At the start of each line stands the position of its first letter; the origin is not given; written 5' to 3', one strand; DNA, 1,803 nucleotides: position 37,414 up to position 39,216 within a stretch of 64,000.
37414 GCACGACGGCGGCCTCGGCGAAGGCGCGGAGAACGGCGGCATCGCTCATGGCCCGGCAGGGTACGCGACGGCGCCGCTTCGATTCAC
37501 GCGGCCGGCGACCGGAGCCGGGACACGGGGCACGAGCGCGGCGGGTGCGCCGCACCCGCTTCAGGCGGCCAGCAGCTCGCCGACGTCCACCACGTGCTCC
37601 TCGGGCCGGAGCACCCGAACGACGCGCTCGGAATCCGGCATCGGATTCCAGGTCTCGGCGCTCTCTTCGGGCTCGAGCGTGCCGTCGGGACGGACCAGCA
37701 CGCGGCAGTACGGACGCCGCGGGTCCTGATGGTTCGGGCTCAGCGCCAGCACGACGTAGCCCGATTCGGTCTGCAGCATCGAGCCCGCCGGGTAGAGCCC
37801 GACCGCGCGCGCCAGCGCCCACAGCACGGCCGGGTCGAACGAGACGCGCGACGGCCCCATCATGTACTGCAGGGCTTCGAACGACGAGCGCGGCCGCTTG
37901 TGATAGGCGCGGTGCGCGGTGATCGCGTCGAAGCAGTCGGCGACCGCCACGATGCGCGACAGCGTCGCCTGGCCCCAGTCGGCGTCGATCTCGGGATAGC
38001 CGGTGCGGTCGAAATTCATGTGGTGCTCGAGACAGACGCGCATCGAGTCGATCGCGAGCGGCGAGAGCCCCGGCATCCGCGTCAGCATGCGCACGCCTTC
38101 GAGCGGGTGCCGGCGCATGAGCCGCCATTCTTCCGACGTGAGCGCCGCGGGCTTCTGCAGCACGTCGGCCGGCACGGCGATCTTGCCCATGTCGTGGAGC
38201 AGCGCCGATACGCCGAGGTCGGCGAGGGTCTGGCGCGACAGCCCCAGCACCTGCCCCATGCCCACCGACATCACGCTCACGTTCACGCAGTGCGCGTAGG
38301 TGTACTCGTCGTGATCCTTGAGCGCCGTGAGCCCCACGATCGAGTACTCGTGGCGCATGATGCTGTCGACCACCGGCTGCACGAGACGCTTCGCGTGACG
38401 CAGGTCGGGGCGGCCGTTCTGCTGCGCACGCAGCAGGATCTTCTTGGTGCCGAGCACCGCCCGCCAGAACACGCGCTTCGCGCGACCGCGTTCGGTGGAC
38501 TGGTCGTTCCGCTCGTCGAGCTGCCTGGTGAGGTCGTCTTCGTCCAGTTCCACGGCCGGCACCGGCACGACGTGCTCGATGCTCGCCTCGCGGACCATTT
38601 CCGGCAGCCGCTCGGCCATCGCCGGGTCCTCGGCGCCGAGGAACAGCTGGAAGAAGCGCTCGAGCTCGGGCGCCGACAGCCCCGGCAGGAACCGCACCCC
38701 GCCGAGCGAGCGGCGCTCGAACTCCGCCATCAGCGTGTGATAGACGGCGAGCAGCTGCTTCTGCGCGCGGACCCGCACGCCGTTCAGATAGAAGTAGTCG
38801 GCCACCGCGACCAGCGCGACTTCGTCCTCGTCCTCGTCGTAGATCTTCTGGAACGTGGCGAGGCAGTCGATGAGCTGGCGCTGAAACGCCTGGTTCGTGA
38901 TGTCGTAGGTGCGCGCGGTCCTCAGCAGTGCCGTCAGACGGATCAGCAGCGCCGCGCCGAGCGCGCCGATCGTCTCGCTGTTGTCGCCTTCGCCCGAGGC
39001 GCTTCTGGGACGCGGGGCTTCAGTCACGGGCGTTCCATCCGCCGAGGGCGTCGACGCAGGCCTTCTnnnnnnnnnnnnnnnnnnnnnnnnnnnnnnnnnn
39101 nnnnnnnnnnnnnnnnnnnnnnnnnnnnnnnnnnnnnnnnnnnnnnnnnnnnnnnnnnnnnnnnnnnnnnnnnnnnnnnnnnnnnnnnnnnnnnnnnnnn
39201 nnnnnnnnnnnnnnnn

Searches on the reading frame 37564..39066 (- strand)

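Call 39: search_protein_families(library=pfam, proteins=[window:37564-39066:-], max_evalue=0.001)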
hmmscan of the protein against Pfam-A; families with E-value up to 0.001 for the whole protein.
window:37564-39066:- (501 aa): 2 families
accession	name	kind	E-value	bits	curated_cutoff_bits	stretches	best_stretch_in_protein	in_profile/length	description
PF13487.12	HD_5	-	3.5e-22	79.4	27.2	1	249-414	7-170/170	HD domain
PF01966.28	HD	-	5.7e-10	39.9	22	1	256-381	1-115/116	HD domain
